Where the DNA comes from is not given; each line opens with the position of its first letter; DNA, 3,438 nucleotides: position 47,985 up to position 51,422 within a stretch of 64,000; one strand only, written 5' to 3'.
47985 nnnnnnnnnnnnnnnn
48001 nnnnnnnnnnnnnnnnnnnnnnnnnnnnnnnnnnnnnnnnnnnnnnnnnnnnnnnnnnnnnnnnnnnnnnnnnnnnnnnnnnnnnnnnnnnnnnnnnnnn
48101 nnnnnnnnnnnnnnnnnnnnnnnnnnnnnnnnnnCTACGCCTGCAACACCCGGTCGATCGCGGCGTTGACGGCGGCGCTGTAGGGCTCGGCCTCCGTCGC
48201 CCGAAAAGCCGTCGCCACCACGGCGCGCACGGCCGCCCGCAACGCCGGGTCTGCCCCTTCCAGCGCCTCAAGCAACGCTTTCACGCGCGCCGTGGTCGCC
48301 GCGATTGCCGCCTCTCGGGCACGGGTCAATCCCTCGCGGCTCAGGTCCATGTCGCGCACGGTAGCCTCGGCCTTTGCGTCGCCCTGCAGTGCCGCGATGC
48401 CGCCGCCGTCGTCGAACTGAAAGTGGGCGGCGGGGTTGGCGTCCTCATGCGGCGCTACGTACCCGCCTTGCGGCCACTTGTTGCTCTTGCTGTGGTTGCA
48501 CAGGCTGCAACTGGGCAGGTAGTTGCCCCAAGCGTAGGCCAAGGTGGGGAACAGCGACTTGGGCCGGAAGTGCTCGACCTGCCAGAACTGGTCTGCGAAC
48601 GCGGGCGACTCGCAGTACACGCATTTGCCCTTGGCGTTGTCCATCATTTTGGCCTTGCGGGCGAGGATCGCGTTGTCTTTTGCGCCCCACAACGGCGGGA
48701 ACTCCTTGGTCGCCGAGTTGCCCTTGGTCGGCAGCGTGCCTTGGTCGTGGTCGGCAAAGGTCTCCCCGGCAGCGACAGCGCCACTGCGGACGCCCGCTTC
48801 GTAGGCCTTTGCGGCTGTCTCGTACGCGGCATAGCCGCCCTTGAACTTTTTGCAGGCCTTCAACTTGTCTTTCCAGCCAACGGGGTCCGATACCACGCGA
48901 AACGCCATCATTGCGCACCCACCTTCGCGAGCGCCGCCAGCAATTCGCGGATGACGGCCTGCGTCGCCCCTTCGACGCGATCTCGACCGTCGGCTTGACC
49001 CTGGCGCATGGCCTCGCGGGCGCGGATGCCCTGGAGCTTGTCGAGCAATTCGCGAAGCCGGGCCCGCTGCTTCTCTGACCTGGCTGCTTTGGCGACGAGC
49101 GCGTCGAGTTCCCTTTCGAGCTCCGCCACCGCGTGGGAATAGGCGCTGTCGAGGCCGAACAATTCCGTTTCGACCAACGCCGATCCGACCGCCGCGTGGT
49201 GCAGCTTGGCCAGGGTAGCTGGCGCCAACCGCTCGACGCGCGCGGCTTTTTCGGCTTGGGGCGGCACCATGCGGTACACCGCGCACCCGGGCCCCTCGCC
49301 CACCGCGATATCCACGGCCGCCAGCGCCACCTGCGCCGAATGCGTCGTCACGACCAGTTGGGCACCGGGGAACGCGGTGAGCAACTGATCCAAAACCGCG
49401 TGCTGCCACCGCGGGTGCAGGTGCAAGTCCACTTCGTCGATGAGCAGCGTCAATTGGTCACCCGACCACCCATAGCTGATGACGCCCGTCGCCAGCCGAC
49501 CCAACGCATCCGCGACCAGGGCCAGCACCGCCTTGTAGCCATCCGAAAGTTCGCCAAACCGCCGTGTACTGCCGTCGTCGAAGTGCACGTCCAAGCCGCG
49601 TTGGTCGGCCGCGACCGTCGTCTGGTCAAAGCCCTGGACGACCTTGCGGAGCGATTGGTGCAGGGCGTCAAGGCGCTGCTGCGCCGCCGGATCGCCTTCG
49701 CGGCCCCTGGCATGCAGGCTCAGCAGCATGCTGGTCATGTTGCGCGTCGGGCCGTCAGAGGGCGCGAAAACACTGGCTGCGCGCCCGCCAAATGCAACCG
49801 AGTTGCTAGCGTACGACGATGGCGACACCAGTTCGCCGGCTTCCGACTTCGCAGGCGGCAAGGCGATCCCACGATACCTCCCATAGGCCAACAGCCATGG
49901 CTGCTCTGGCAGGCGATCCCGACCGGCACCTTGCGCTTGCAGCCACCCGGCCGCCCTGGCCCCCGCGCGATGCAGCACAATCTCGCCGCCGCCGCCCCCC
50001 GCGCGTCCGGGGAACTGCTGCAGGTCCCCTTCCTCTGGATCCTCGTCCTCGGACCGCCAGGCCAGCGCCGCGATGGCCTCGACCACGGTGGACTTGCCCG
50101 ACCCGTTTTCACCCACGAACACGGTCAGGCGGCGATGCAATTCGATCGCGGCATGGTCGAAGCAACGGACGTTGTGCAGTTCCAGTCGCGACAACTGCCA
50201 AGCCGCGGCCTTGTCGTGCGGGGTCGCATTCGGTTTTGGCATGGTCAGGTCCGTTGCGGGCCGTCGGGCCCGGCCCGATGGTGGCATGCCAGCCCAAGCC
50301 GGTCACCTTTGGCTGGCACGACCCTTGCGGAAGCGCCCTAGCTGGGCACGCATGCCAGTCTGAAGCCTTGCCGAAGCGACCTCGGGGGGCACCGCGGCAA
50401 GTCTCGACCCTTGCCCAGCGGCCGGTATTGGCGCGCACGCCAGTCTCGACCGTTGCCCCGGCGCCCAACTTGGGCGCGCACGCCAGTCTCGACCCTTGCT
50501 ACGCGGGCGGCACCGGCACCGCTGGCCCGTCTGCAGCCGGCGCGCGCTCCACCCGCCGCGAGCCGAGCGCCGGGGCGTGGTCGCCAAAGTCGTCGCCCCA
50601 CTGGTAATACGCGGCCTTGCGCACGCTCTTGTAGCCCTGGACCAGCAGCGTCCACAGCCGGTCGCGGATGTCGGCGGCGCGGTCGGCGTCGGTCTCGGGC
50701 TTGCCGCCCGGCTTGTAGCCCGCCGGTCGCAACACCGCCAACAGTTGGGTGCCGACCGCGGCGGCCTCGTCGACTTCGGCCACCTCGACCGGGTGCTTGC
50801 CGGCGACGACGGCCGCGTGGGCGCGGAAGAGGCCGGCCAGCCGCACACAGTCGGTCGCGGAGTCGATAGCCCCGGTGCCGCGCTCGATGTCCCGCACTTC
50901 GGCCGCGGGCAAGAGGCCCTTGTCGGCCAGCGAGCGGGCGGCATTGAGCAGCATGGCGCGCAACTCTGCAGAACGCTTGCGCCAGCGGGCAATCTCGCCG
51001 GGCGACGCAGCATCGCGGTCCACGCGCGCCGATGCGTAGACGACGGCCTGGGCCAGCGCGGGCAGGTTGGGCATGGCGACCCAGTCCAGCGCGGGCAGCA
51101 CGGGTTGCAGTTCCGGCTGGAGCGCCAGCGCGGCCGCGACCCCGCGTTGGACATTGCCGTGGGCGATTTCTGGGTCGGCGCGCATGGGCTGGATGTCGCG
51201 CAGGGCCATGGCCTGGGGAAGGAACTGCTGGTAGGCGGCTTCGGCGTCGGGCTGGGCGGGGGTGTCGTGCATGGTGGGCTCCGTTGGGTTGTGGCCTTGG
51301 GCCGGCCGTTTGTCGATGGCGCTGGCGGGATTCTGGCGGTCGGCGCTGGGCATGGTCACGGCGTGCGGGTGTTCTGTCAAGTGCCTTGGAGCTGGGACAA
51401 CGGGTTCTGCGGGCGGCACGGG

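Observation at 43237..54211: Defence-island-like cluster: AAA-ATPase/PD-(D/E)XK, NACHT STAND NTPase, Septu-like PtuAB, and an NTPase + TPR pair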

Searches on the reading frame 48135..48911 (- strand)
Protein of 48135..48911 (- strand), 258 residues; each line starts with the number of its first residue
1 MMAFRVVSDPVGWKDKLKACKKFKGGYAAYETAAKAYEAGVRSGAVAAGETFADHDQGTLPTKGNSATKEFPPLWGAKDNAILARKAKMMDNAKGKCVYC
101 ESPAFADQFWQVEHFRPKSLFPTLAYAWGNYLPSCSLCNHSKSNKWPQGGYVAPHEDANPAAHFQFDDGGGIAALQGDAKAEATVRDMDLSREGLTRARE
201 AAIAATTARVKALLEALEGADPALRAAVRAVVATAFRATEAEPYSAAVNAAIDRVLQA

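Call 6: search_protein_families(library=pfam, proteins=[window:48135-48911:-], max_evalue=0.01)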
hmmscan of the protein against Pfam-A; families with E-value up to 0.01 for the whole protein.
window:48135-48911:- (258 aa): 1 family
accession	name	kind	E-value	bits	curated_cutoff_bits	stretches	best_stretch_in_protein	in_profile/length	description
PF01844.29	HNH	-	4.8e-05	23.9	21.4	1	97-145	1-47/47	HNH endonuclease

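Call 7: search_protein_families(library=padloc, proteins=[window:48135-48911:-], max_evalue=0.01)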
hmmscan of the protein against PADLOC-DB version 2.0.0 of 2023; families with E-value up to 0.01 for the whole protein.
window:48135-48911:- (258 aa): 77 families (the best 25 are shown)
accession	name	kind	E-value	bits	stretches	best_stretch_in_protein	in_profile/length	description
PDLC00337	PtuB1|PtuB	-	1.3e-28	98.4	1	86-254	48-210/216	Unknown function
PDLC00316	PtuB1|PtuB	-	4.6e-21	73.7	2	84-148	54-127/301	Unknown function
PDLC00339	PtuB1|PtuB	-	1e-19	69.4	2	86-147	56-131/261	Unknown function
PDLC00336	PtuB1|PtuB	-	1.3e-19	68.9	1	87-217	56-187/250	Unknown function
PDLC00342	PtuB1|PtuB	-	3e-19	67.4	1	86-252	39-209/247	Unknown function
PDLC00332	PtuB1|PtuB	-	5.1e-18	63.7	1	86-209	39-170/212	Unknown function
PDLC00340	PtuB1|PtuB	-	2e-17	61.6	1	88-146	60-114/268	Unknown function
PDLC00319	PtuB1|PtuB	-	4.1e-17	60.7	2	87-145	61-131/310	Unknown function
PDLC02924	HNH_I-A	-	6.3e-17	60.2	1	89-227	38-175/198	-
PDLC00292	PtuA1|PtuA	-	1.3e-16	58.2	1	86-225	50-216/726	AAA ATPase domain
PDLC00317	PtuB1|PtuB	-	4.9e-16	57.3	1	82-233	47-198/244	Unknown function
PDLC00328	PtuB1|PtuB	-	5.9e-16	56.8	2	94-145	60-120/295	Unknown function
PDLC00358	PtuB1|PtuB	-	9.1e-16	56.2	1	89-251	40-210/215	Unknown function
PDLC00315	PtuB1|PtuB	-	1.7e-15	55.5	1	88-218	24-151/227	Unknown function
PDLC00324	PtuB1|PtuB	-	1e-14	52.8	1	88-252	36-203/209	Unknown function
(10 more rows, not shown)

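Call 8: search_protein_families(library=ncbifam, proteins=[window:48135-48911:-], max_evalue=0.01)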
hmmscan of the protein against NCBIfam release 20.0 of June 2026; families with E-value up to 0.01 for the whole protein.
window:48135-48911:- (258 aa): 2 families
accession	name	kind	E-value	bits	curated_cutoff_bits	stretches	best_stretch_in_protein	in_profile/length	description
NF041761.1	PtuB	equivalog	1.1e-14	54.8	150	1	86-249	37-217/218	retron Ec78 anti-phage system effector HNH endonuclease PtuB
TIGR02646.1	TIGR02646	subfamily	3.8e-08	33.5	52.15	1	89-151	19-78/144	retron system putative HNH endonuclease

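Call 11: find_encoding_contigs(protein=window:48135-48911:-, flank=10000, max_places=6)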
Protein window:48135-48911:- (258 aa): 1 contig read that carries it; 1 place shown.
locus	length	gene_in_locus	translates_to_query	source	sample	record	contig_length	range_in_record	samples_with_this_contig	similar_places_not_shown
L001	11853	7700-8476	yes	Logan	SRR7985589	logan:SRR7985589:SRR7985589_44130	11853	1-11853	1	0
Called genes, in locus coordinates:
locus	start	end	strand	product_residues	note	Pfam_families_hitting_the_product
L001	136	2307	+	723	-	PF13646:HEAT_2 (weak)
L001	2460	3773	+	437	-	-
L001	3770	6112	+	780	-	PF17874:TPR_MalT (faint), PF07719:TPR_2 (faint), PF07721:TPR_4 (faint), PF13374:TPR_10 (faint), PF13176:TPR_7 (faint), PF00515:TPR_1 (faint), PF13424:TPR_12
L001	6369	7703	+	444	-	PF02463:SMC_N, PF13175:AAA_15, PF13476:AAA_23, PF13555:AAA_29, PF13304:AAA_21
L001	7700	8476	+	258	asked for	-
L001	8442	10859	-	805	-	PF05729:NACHT (weak), PF24883:NPHP3_N (faint)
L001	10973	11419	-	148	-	PF07883:Cupin_2, PF02311:AraC_binding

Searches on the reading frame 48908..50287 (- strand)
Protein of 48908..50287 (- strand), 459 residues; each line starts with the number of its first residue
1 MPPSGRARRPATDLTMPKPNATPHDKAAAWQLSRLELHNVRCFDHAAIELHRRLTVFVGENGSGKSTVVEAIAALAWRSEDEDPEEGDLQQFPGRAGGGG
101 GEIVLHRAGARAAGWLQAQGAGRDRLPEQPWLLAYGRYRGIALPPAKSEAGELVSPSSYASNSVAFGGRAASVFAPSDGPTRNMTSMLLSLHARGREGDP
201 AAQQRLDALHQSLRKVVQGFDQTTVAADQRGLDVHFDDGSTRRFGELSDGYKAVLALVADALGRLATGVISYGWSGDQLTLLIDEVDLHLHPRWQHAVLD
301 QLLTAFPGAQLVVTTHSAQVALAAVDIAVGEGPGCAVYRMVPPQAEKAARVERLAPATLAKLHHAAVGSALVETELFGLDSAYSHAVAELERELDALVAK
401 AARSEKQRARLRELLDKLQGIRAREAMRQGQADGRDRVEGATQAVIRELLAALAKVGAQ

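Call 6: search_protein_families(library=pfam, proteins=[window:48908-50287:-], max_evalue=0.01)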
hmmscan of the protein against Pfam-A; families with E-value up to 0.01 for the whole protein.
window:48908-50287:- (459 aa): 10 families
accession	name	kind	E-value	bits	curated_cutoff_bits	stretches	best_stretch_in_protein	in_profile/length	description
PF13304.12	AAA_21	-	2.5e-23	84.1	27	2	208-320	188-302/304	AAA domain, putative AbiEii toxin, Type IV TA system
PF13175.12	AAA_15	-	2.6e-16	60.7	32.1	2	32-79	3-50/374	AAA ATPase domain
PF13476.12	AAA_23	-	1.6e-12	48.9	27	1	34-78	1-45/201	AAA domain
PF02463.25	SMC_N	-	1.7e-10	41.2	40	1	32-72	2-44/220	RecF/RecN/SMC N terminal domain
PF13555.12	AAA_29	-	3.1e-08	33.7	27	1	32-75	1-45/61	P-loop containing region of AAA domain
PF00005.33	ABC_tran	-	0.00011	23.2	25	1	54-81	13-40/137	ABC transporter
PF05729.18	NACHT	-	0.00024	21.4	26.7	0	53-80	1-28/167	NACHT domain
PF13514.12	AAA_27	-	0.00026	21.1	22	1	32-77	3-51/206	AAA domain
PF13401.12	AAA_22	-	0.00068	20.4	27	0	51-75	4-28/130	AAA domain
PF00004.35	AAA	-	0.0082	17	21.2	0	56-74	2-20/131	ATPase family associated with various cellular activities (AAA)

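Call 7: search_protein_families(library=padloc, proteins=[window:48908-50287:-], max_evalue=0.01)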
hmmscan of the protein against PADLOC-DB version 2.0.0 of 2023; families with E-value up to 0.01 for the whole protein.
window:48908-50287:- (459 aa): 155 families (the best 25 are shown)
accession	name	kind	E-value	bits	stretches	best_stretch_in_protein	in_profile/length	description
PDLC00278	PtuA1|PtuA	-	1.3e-45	154.5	2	196-321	201-331/436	AAA ATPase domain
PDLC00310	PtuA1|PtuA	-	2.2e-42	143.7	2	202-419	210-417/443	AAA ATPase domain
PDLC00271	PtuA1|PtuA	-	7.5e-41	139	2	197-320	198-321/421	AAA ATPase domain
PDLC00311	PtuA1|PtuA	-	1.6e-38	130.9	2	197-320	215-350/455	AAA ATPase domain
PDLC00269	PtuA1|PtuA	-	4.6e-37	126.3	2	169-417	180-428/446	AAA ATPase domain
PDLC00299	PtuA1|PtuA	-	5.6e-37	125.9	2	202-320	300-420/535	AAA ATPase domain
PDLC02913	ATPase_I-A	-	2.8e-36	123.7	2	201-320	286-406/508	-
PDLC00304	PtuA1|PtuA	-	8e-35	118.8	2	182-431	183-427/444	AAA ATPase domain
PDLC00267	PtuA1|PtuA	-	2.8e-33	113.7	2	207-317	210-325/438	AAA ATPase domain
PDLC00277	PtuA1|PtuA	-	4.6e-33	113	2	203-320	207-327/423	AAA ATPase domain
PDLC00295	PtuA1|PtuA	-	7.4e-33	112.3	2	201-431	215-431/451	AAA ATPase domain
PDLC00292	PtuA1|PtuA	-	1.9e-31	107.2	2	203-317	465-578/726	AAA ATPase domain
PDLC00298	PtuA1|PtuA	-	1e-30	105.1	2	220-321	220-325/423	AAA ATPase domain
PDLC00284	PtuA1|PtuA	-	9.3e-29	98.6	2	201-321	314-435/545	AAA ATPase domain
PDLC00301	PtuA1|PtuA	-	3.7e-25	86.8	2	241-431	244-416/429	AAA ATPase domain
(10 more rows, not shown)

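Call 8: search_protein_families(library=ncbifam, proteins=[window:48908-50287:-], max_evalue=0.01)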
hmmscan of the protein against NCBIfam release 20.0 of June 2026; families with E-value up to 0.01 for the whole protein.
window:48908-50287:- (459 aa): 21 families
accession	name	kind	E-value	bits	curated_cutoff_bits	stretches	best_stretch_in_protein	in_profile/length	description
NF041760.1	PtuA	equivalog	4e-38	131.6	500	2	201-321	298-420/524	retron Ec78 anti-phage system effector ATPase PtuA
TIGR00611.2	recf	equivalog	2.1e-11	43.6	172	1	32-76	1-45/339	DNA replication/repair protein RecF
TIGR00634.1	recN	equivalog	2.4e-09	36.7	407.85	1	32-75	2-45/563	DNA repair protein RecN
NF047739.1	antiphage_MADS3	equivalog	5.8e-09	35.6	420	1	32-74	2-43/427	methylation-associated defense system AAA family ATPase MAD3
NF002572.0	PRK02224.1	equivalog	8.5e-08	31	1087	1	31-72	2-43/888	DNA double-strand break repair ATPase Rad50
NF041035.1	Rad50_Halo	equivalog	2.1e-07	29.7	1000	1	32-72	3-43/883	DNA double-strand break repair ATPase Rad50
NF045780.1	TrlF_fam_ATP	equivalog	3.9e-06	25.9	350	1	33-86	297-343/944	TrlF family AAA-like ATPase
NF045487.1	ASRP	equivalog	6.1e-06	25.1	300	0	39-77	1-39/593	archaea-specific SMC-related protein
NF003034.1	PRK03918.1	equivalog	1.1e-05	23.6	700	1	32-77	3-49/878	DNA double-strand break repair ATPase Rad50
NF038234.1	retron_eff_Eco8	equivalog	3.5e-05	22.6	250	0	32-72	3-43/679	retron Eco8 family effector endonuclease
TIGR04435.1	restrict_AAA_1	hypoth_equivalog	5.5e-05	22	300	0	56-76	41-61/568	restriction system-associated AAA family ATPase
TIGR02168.1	SMC_prok_B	equivalog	7.4e-05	20.7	567.35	1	44-72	15-43/1181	chromosome segregation protein SMC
TIGR02169.1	SMC_prok_A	equivalog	8.9e-05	20.4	729.4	1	33-72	3-43/1165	chromosome segregation protein SMC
NF053563.1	Rkd4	equivalog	0.00014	20.2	860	1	30-72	1-43/747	arcadin-4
NF002244.0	PRK01156.1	equivalog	0.00017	19.9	847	1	33-73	4-44/895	DNA double-strand break repair ATPase Rad50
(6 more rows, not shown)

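Call 10: find_encoding_contigs(protein=window:48908-50287:-, flank=10000, max_places=6)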
Protein window:48908-50287:- (459 aa): no gene with exactly this product is on record in the collection.

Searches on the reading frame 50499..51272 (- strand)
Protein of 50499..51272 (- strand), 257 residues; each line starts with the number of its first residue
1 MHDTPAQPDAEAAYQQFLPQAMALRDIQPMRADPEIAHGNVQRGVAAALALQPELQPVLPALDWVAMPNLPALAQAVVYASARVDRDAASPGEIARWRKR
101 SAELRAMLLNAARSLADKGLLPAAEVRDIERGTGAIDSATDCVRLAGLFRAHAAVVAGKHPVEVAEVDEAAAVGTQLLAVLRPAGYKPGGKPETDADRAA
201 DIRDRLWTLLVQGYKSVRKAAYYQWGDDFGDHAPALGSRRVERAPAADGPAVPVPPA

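Call 31: search_protein_families(library=pfam, proteins=[window:50502-51272:-], max_evalue=10)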
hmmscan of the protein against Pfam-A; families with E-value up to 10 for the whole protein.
seq(257 aa): 0 families

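Call 85: search_protein_representatives(protein=window:50499-51272:-)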
Query: 257 residues. Proteins with E-value up to 0.001 (for the whole library): 1612; up to 1e-10: 668; up to 1e-30: 122. The best 150 are listed.
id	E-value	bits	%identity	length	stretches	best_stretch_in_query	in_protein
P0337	2.2e-159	545.1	90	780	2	1-257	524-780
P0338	2.0e-85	302.8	64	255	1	6-246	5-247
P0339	2.1e-59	217.6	52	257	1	9-243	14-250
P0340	9.4e-50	186.0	50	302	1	7-254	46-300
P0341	1.2e-47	179.0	43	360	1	4-243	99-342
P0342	9.5e-47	176.1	43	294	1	10-246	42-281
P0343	3.5e-46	174.3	42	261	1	7-254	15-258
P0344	1.6e-45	172.1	46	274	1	9-240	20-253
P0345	4.0e-45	170.8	44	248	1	8-247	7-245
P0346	6.3e-44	166.9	43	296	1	8-256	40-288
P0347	6.7e-44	166.8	41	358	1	8-244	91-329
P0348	7.1e-44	166.7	40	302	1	8-255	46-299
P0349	4.2e-43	164.2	43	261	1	5-247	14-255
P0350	1.9e-42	162.0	45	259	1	10-240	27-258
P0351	2.7e-42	161.5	45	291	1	8-241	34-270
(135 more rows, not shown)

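Call 87: search_protein_families(library=pfam, alignment_id=A7, max_evalue=0.01)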
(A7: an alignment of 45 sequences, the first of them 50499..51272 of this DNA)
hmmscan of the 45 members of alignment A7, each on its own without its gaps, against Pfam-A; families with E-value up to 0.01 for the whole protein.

A. member 1, window:50499-51272:- (257 aa): 0 families

B. families by the number of members that match (of 45 scanned): 0 families

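Call 88: search_solved_structures(query=A7, max_evalue=1)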
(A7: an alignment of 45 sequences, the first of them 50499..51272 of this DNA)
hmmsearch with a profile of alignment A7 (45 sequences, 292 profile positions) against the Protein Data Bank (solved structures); distinct sequences matched with E-value up to 1: 4.
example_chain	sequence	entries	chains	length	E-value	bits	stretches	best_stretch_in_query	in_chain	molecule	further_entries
1scj_B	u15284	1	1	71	0.024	17.1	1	10-64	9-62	SUBTILISIN E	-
1spb_P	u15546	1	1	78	0.34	13.3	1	11-64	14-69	SUBTILISIN BPN' PROSEGMENT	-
3whi_A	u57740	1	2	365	0.68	12.3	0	10-64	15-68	Subtilisin E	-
7o4e_A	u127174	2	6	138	0.99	11.8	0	16-81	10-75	Pentatricopeptide repeat-containing protein At3g63370, chloroplastic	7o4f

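Call 90: find_encoding_contigs(protein=P0338, flank=8000, max_places=3)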
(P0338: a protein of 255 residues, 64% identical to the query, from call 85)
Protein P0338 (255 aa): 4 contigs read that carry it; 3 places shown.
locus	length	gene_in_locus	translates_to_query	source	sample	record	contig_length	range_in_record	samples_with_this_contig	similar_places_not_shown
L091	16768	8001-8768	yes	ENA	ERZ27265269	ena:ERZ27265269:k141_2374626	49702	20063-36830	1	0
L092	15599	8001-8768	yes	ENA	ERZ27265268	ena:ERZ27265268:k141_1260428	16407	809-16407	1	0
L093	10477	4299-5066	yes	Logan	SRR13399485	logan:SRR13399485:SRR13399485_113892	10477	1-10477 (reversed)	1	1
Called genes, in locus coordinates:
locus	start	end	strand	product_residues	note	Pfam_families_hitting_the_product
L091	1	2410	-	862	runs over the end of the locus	PF02861:Clp_N, PF23569:NBD_SMAX1, PF00004:AAA, PF17871:AAA_lid_9, PF00004:AAA, PF07724:AAA_2, PF07728:AAA_5, PF10431:ClpB_D2-small, +8 more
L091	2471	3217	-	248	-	-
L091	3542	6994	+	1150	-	-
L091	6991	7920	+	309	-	-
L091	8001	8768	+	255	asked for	-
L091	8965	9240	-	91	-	PF10387:DUF2442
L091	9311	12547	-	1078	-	-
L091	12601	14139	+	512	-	-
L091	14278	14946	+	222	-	-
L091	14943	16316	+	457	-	PF00275:EPSP_synthase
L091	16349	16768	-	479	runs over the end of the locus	-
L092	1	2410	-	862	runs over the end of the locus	PF02861:Clp_N, PF23569:NBD_SMAX1, PF00004:AAA, PF17871:AAA_lid_9, PF00004:AAA, PF07724:AAA_2, PF07728:AAA_5, PF10431:ClpB_D2-small, +8 more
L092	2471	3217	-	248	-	-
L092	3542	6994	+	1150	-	-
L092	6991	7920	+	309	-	-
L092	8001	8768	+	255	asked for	-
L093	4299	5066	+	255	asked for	-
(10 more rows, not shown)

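Call 116: find_encoding_contigs(protein=P0337, flank=10000, max_places=4)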
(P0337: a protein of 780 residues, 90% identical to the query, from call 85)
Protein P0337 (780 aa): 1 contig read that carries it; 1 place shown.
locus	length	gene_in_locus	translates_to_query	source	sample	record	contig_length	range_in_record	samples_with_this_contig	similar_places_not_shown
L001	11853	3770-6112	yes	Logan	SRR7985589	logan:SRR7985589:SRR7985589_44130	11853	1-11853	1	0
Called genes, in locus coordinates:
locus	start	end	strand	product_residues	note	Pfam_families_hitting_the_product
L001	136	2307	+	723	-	PF13646:HEAT_2 (weak)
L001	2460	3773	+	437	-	-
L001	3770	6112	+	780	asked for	PF17874:TPR_MalT (faint), PF07719:TPR_2 (faint), PF07721:TPR_4 (faint), PF13374:TPR_10 (faint), PF13176:TPR_7 (faint), PF00515:TPR_1 (faint), PF13424:TPR_12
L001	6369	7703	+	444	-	PF02463:SMC_N, PF13175:AAA_15, PF13476:AAA_23, PF13555:AAA_29, PF13304:AAA_21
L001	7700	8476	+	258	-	-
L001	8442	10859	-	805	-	PF05729:NACHT (weak), PF24883:NPHP3_N (faint)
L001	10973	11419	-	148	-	PF07883:Cupin_2, PF02311:AraC_binding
